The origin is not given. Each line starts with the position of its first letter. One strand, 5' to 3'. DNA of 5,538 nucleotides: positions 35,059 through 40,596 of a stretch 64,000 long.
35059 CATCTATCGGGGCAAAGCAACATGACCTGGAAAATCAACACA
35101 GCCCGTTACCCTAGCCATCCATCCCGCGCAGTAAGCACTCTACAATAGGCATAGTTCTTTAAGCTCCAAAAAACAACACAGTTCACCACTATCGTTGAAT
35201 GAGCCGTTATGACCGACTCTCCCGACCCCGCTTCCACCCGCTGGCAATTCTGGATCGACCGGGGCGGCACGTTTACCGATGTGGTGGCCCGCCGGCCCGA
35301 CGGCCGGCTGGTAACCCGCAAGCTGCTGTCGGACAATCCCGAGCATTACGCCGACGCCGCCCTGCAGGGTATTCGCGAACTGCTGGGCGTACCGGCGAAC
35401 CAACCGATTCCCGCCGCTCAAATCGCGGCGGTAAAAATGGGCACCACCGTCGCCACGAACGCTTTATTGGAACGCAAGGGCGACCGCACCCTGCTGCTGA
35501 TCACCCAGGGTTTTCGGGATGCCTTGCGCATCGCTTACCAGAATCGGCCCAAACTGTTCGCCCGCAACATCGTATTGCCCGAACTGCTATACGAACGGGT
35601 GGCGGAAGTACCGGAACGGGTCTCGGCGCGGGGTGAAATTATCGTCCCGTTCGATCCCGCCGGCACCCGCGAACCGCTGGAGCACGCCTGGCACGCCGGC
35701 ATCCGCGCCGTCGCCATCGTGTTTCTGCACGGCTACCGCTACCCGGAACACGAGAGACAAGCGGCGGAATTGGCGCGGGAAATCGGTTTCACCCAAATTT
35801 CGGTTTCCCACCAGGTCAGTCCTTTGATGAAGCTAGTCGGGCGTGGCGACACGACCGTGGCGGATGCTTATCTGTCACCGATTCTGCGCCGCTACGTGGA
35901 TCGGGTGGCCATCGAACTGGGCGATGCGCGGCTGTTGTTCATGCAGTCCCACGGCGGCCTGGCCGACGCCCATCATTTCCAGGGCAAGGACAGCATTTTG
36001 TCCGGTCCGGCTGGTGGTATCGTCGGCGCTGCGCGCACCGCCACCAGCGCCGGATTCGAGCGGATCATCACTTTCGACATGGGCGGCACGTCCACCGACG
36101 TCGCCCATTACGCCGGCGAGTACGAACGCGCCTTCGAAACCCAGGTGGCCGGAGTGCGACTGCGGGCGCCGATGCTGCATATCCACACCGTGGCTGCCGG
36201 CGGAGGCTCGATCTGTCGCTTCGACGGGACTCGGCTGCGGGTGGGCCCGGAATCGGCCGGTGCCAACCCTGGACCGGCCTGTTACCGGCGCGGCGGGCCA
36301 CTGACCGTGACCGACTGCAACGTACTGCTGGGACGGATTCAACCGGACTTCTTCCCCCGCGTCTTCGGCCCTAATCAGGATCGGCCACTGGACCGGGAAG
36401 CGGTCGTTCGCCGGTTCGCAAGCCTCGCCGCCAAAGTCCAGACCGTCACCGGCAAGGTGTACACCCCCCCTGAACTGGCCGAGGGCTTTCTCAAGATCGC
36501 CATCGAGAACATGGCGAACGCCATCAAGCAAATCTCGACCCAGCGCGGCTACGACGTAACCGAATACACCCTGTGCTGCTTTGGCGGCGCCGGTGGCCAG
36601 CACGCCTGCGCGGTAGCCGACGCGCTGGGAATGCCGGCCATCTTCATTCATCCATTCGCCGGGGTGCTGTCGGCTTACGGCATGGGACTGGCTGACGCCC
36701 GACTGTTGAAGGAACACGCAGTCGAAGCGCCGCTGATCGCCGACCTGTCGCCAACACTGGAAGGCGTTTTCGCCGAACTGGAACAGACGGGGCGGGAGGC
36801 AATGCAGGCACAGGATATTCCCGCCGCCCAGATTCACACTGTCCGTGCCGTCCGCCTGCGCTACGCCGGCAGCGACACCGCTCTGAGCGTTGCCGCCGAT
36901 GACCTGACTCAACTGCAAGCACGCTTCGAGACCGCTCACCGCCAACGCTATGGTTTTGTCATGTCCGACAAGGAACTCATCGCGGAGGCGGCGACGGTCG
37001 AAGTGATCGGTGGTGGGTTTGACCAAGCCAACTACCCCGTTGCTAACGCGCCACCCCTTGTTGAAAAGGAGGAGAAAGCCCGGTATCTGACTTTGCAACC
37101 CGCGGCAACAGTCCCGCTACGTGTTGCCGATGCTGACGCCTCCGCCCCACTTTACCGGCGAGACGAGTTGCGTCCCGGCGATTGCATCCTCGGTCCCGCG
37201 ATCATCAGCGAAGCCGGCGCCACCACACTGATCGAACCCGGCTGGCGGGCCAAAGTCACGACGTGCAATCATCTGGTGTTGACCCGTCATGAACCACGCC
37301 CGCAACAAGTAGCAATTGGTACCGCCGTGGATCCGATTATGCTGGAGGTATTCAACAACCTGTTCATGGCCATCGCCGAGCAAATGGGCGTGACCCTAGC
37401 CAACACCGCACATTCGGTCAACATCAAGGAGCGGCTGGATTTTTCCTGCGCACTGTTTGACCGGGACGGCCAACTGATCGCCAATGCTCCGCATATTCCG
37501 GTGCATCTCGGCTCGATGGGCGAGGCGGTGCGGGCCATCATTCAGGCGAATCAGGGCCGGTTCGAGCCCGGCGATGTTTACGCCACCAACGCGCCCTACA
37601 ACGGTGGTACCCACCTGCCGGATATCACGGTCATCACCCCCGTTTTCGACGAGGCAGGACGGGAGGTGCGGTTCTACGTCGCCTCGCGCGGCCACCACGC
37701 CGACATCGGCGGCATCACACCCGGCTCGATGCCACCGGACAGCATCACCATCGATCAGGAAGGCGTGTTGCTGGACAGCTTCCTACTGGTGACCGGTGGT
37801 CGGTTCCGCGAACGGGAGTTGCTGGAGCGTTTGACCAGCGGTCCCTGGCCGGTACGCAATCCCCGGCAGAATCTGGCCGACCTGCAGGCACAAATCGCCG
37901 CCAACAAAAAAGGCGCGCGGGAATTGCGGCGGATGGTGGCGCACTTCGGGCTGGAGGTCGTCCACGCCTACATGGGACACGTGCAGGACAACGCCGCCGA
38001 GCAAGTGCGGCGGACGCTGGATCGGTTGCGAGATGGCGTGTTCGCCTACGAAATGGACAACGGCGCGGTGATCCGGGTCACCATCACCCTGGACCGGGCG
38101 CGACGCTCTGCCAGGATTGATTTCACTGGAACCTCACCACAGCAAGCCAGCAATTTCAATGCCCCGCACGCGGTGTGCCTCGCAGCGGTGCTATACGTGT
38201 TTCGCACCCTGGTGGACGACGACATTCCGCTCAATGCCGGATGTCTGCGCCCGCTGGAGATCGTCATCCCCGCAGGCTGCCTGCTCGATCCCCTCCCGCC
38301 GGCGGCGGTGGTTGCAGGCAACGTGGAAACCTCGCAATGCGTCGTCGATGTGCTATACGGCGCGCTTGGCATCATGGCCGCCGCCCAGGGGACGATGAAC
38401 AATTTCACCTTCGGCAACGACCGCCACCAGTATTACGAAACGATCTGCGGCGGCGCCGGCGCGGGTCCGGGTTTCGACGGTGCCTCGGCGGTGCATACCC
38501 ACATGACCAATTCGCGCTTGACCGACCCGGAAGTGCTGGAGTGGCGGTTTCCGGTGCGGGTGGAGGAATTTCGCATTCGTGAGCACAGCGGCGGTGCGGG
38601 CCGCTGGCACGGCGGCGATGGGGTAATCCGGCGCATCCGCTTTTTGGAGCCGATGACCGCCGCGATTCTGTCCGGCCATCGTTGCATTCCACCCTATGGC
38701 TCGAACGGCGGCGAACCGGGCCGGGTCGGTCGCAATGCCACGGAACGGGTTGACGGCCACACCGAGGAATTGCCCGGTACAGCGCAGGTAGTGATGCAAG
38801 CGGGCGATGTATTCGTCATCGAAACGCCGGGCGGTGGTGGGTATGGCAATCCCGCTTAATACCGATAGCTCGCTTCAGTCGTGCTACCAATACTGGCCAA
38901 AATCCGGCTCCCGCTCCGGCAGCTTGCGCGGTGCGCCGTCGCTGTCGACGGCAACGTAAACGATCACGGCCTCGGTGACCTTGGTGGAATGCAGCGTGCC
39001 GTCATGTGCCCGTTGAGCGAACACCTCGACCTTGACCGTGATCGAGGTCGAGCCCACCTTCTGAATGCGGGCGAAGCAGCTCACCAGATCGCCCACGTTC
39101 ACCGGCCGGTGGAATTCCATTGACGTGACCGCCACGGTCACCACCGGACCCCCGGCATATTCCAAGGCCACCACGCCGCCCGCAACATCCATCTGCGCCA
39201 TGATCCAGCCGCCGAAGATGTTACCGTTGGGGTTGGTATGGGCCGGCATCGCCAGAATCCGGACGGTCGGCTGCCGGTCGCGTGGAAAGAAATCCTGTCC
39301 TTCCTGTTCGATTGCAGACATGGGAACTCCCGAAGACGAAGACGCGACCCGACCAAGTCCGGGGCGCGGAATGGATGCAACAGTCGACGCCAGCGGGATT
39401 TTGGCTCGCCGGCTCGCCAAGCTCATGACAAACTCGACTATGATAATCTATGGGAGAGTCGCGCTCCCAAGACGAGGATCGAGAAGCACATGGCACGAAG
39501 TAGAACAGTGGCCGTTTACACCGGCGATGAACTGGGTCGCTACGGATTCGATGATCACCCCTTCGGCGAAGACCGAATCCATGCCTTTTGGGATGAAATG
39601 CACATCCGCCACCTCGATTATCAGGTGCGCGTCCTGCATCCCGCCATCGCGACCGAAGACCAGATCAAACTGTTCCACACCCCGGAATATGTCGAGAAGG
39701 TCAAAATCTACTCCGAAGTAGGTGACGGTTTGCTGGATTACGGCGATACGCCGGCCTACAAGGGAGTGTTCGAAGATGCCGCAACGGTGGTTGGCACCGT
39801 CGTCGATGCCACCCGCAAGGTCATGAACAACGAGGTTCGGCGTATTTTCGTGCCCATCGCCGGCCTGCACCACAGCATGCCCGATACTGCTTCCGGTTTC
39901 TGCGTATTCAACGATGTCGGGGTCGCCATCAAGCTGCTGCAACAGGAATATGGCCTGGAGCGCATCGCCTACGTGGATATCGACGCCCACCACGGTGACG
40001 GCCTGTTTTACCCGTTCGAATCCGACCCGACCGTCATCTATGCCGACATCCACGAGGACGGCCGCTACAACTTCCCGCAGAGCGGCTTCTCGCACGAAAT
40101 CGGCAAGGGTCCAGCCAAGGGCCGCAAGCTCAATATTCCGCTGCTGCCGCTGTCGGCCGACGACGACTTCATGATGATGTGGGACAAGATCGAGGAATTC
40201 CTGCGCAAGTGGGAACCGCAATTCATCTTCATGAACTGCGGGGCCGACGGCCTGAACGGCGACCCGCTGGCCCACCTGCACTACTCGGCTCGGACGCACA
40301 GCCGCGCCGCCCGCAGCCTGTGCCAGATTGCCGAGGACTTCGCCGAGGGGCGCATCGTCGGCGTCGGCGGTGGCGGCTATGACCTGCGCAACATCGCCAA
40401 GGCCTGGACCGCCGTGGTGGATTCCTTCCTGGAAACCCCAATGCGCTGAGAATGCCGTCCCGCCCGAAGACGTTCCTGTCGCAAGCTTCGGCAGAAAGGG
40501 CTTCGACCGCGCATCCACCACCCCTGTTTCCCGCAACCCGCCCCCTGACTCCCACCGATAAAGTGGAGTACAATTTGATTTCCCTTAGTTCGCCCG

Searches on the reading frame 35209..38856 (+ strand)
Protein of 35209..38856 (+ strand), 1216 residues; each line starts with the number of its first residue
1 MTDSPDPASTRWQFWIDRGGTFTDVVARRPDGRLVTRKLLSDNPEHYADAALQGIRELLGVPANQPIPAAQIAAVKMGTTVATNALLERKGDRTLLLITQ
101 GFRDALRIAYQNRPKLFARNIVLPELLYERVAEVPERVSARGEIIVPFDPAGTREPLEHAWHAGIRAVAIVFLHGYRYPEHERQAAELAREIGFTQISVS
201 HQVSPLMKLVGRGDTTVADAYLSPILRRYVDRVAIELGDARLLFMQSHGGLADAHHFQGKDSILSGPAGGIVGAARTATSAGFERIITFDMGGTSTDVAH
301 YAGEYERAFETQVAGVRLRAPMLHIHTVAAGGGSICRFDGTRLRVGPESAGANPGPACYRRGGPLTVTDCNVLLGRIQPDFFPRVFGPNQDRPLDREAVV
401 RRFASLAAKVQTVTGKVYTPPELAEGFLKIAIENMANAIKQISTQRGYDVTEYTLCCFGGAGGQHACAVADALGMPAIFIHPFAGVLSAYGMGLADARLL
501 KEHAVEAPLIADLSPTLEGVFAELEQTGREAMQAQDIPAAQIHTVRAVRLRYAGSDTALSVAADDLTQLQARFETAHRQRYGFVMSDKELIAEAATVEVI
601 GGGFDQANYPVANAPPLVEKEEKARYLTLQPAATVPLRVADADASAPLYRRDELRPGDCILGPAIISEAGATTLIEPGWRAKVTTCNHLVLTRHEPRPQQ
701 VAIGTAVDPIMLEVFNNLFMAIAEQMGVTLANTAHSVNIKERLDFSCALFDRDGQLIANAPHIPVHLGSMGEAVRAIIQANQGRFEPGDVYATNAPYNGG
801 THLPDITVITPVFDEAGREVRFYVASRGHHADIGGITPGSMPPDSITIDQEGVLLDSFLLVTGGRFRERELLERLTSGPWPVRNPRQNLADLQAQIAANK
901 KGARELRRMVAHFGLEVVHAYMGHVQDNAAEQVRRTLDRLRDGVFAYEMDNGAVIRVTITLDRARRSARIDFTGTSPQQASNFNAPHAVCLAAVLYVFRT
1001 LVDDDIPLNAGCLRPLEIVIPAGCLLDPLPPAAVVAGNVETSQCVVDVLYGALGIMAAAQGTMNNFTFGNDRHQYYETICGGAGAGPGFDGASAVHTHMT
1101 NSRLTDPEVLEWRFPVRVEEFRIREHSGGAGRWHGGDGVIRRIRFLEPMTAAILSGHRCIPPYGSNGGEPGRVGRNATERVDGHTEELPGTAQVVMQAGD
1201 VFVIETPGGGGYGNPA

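Call 50: search_protein_families(library=pfam, proteins=[window:35209-38856:+], max_evalue=0.00001)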
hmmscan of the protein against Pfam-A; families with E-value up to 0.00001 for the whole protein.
window:35209-38856:+ (1216 aa): 4 families
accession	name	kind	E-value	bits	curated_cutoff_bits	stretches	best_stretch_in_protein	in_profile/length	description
PF02538.19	Hydantoinase_B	-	6.1e-210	698.5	26.8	1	708-1215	1-519/519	Hydantoinase B/oxoprolinase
PF01968.24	Hydantoinase_A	-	1.1e-109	366.6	22.9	1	212-498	1-288/291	Hydantoinase/oxoprolinase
PF05378.19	Hydant_A_N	-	3e-56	190.4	25.2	1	14-193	2-176/176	Hydantoinase/oxoprolinase N-terminal region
PF19278.4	Hydant_A_C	-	1.4e-07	31.5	21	1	515-683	12-182/193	Hydantoinase/oxoprolinase C-terminal domain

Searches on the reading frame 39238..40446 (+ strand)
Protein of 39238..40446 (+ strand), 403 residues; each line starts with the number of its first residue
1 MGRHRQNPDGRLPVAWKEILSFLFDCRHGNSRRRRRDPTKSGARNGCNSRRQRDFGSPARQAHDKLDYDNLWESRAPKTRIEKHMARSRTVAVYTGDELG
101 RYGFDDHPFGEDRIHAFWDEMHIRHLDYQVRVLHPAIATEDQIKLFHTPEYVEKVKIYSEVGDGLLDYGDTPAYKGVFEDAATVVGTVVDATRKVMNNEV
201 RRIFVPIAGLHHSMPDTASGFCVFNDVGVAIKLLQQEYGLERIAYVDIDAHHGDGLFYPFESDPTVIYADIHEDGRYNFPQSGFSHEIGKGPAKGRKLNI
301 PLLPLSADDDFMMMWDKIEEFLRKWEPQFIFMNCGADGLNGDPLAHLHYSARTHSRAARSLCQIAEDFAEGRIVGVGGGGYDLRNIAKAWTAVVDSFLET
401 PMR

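Call 50: search_protein_families(library=pfam, proteins=[window:39238-40446:+], max_evalue=0.00001)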
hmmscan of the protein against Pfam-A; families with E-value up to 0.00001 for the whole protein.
window:39238-40446:+ (403 aa): 1 family
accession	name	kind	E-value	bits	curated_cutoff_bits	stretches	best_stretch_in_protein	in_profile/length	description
PF00850.24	Hist_deacetyl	-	8.3e-76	255.6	27.9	1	107-395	1-296/298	Histone deacetylase domain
